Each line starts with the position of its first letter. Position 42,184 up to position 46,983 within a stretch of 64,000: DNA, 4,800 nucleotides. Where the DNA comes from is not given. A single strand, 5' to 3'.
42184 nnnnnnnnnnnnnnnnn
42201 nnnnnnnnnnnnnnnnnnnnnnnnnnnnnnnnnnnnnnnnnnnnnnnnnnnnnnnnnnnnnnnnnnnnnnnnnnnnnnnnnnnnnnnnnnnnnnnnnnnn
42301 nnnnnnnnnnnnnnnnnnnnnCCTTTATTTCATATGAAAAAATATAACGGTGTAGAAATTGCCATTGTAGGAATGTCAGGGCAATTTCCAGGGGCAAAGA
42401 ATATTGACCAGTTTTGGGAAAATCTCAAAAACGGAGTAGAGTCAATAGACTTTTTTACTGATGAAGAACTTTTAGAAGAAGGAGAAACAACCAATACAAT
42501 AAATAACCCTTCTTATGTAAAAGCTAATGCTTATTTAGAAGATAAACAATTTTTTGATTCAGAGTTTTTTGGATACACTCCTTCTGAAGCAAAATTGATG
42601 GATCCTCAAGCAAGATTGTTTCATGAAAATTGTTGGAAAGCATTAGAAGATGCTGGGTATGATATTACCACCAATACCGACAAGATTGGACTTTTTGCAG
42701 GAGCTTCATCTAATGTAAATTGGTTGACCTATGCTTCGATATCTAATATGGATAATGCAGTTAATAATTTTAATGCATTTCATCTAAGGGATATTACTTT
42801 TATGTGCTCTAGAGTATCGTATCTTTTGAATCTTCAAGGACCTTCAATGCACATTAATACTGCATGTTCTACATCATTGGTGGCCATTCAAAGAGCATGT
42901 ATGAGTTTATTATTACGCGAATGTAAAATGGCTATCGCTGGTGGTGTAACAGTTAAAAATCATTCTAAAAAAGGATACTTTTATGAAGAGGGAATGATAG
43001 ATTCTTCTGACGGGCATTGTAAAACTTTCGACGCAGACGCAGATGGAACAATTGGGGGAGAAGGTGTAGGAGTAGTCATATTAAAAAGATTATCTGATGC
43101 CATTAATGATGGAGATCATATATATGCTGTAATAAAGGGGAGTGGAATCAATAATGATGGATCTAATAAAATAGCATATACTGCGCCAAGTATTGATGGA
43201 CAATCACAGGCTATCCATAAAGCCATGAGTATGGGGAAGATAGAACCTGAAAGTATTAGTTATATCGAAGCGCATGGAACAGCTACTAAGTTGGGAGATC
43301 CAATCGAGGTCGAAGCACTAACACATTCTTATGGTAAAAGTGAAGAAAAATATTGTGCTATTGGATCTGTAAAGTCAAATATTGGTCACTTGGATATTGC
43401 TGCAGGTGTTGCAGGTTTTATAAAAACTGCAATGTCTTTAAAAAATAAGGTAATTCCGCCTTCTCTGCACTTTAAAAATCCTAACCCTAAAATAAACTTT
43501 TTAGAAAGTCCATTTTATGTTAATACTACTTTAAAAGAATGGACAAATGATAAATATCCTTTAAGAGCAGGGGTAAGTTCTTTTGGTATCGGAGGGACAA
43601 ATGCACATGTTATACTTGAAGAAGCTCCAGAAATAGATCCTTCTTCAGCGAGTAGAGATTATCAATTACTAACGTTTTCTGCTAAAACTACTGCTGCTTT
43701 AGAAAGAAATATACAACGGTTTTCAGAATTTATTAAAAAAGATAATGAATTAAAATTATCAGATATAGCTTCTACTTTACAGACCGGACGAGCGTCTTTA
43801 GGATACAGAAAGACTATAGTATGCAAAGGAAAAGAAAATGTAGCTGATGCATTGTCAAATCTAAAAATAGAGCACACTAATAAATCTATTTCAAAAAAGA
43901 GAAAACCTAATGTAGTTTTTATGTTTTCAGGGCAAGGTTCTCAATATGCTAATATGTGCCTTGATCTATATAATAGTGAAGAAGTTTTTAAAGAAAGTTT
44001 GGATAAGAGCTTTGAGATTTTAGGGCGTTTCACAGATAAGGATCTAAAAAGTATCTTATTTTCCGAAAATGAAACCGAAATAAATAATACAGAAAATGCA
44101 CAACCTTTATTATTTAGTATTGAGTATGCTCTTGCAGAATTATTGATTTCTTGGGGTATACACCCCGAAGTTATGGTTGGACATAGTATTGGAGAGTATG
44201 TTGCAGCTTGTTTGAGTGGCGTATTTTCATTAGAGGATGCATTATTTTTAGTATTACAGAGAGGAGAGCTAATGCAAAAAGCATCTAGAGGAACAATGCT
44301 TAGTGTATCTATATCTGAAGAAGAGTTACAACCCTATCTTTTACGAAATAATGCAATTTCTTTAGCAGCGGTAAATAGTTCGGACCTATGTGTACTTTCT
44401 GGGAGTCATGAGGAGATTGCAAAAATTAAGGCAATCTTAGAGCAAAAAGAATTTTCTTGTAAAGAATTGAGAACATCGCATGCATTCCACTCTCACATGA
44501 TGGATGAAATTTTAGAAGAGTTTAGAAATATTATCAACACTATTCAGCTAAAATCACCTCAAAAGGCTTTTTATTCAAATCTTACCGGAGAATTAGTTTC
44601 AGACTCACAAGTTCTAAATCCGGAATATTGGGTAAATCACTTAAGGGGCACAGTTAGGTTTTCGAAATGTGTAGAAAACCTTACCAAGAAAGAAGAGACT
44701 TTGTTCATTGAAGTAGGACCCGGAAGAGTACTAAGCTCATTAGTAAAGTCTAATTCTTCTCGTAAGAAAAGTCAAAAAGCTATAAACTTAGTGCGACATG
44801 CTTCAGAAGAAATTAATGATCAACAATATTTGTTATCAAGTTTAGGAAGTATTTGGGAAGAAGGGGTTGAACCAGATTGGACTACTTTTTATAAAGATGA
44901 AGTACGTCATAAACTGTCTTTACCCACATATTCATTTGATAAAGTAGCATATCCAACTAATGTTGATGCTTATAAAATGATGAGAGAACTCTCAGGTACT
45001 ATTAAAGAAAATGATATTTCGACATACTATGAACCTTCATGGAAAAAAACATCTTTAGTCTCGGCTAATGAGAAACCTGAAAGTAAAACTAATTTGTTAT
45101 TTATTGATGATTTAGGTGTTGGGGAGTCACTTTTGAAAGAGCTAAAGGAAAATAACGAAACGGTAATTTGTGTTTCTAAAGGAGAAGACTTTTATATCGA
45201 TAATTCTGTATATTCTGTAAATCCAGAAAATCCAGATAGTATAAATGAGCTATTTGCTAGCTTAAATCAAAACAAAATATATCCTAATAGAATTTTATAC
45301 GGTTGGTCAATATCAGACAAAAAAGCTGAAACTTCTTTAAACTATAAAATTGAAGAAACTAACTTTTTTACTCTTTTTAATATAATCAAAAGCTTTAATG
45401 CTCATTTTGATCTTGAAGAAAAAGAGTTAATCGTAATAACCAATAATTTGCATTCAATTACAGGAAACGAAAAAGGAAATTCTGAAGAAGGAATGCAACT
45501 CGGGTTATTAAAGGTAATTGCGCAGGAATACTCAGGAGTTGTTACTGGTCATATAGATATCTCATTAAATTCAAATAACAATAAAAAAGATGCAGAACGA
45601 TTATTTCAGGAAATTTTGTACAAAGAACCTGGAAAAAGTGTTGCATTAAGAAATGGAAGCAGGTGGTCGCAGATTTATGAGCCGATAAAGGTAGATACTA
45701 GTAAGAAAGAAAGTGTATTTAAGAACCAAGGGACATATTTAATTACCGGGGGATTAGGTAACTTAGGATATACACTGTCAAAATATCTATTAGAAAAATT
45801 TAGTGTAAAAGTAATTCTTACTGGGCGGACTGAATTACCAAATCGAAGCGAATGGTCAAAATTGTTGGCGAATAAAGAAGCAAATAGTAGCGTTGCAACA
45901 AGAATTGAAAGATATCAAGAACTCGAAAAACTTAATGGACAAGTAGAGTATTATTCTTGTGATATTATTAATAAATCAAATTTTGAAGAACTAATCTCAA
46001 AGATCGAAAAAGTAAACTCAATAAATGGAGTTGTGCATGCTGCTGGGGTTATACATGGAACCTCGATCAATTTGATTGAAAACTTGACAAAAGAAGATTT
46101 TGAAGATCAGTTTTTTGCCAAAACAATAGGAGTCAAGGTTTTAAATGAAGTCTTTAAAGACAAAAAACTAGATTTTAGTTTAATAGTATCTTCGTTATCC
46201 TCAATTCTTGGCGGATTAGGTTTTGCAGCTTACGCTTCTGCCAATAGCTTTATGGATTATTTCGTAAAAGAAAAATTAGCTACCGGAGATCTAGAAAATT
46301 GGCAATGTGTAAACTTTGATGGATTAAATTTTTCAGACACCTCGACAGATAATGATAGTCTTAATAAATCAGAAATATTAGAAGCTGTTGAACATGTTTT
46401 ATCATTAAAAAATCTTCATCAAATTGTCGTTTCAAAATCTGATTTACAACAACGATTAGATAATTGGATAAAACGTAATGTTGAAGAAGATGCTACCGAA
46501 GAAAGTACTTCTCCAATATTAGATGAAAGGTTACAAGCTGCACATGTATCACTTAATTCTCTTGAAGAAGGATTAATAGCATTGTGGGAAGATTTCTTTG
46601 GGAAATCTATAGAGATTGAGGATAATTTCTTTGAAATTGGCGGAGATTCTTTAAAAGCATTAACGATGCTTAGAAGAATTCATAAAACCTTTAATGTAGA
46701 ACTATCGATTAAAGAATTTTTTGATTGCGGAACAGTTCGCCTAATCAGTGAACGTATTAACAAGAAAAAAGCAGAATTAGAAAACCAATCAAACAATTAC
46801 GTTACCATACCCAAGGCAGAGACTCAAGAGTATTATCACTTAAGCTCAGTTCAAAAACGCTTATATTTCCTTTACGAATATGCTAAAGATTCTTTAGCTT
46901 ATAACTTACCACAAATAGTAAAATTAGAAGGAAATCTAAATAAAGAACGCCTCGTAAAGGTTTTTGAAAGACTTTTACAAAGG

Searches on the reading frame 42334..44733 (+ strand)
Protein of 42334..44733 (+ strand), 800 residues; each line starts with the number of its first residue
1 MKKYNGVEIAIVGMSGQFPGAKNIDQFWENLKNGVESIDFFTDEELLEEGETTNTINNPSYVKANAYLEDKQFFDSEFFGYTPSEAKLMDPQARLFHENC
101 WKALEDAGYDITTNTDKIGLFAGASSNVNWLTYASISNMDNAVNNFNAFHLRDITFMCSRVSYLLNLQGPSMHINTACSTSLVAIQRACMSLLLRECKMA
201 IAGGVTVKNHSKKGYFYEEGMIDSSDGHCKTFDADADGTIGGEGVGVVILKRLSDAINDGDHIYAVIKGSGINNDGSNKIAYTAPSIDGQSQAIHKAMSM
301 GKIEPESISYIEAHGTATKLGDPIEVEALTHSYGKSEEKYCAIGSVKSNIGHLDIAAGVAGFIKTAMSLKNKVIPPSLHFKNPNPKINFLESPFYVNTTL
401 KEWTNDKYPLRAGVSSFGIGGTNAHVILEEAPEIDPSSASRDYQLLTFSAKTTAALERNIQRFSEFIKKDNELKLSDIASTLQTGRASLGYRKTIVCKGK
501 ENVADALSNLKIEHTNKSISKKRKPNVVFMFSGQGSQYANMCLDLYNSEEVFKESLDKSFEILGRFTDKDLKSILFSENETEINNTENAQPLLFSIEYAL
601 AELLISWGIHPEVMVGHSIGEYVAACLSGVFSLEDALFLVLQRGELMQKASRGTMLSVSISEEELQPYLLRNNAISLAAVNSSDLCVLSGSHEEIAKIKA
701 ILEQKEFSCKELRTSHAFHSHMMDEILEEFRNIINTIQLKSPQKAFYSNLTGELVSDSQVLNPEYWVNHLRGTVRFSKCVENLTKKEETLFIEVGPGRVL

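Call 31: search_protein_families(library=pfam, proteins=[window:42334-44733:+], max_evalue=0.0001)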
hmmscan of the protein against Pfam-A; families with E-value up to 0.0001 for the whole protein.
window:42334-44733:+ (800 aa): 6 families
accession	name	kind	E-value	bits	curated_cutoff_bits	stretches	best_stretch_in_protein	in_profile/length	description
PF00109.32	ketoacyl-synt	-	2.2e-72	244.1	20.8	1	8-256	3-252/252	Beta-ketoacyl synthase, N-terminal domain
PF00698.26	Acyl_transf_1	-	3.2e-52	178.4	32.7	1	528-796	1-267/319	Acyl transferase domain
PF02801.28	Ketoacyl-synt_C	-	4.7e-43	146.4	20.8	1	264-380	1-118/119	Beta-ketoacyl synthase, C-terminal domain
PF16197.11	KAsynt_C_assoc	-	4.4e-19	69.4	33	1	383-492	1-107/111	Ketoacyl-synthetase C-terminal extension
PF22621.2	CurL-like_PKS_C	-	6.8e-17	61.6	27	1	444-507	1-64/64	CurL-like, PKS C-terminal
PF22336.2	RhiE-like_linker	-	2.6e-15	56.6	27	1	448-510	2-63/67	RhiE-like, KS-MAT linker domain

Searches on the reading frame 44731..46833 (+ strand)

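Call 31: search_protein_families(library=pfam, proteins=[window:44731-46833:+], max_evalue=0.0001)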
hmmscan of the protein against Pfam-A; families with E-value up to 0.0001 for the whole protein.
window:44731-46833:+ (701 aa): 4 families
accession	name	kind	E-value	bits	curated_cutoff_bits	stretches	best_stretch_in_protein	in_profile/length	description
PF08659.16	KR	-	9.5e-38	130.3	22.6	1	334-519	1-167/180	KR domain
PF00550.31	PP-binding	-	6.7e-14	52.3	20.8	1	615-676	3-67/67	Phosphopantetheine attachment site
PF21394.3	Beta-ketacyl_N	-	1.2e-12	48.2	26.9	1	133-222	14-104/170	Beta-ketoacyl synthase-like, N-terminal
PF00106.31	adh_short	-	2.9e-06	27.3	26.6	1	391-514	32-162/195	short chain dehydrogenase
